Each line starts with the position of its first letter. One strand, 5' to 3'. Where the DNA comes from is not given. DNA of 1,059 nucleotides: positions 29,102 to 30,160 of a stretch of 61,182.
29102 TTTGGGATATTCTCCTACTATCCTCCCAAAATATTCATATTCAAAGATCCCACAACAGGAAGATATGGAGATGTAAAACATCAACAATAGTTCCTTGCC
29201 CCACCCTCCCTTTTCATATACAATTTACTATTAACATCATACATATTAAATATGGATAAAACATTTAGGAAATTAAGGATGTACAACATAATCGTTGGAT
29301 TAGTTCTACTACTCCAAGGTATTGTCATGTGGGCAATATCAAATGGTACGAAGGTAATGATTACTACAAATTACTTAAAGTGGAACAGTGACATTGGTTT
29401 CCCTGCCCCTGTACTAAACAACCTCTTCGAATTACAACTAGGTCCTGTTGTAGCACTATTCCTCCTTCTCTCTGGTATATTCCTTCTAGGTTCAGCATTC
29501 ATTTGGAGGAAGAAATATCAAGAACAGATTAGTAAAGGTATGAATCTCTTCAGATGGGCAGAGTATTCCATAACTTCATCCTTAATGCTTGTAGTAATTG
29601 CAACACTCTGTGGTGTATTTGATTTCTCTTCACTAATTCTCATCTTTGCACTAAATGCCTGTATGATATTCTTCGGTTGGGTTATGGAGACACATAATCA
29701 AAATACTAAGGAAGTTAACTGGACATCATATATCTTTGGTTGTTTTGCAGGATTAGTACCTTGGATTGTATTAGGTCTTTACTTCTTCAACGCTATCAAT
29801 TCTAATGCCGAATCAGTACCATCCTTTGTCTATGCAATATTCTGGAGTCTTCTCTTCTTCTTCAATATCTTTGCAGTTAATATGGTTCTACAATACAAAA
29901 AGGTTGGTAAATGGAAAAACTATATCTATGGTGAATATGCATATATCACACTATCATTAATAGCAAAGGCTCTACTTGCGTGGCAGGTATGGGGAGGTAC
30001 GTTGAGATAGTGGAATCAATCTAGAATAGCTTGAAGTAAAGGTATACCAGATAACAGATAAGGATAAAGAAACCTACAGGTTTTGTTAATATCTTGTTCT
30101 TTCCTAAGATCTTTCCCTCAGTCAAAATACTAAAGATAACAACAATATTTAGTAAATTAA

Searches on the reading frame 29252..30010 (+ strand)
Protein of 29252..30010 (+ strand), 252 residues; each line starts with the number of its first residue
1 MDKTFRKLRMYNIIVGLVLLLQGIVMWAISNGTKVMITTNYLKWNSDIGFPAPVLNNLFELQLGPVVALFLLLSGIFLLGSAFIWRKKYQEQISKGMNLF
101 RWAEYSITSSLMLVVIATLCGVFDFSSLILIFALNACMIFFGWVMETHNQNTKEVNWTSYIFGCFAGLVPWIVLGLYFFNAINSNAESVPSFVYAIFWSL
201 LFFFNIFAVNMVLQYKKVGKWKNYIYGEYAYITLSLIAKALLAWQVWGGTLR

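Call 38: search_protein_families(library=pfam, proteins=[window:29252-30010:+], max_evalue=0.001)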
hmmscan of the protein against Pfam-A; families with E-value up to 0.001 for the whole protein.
window:29252-30010:+ (252 aa): 1 family
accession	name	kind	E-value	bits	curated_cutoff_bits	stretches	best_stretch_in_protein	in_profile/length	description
PF18761.7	Heliorhodopsin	-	3.1e-90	302.2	26.7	1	8-251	1-242/242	Heliorhodopsin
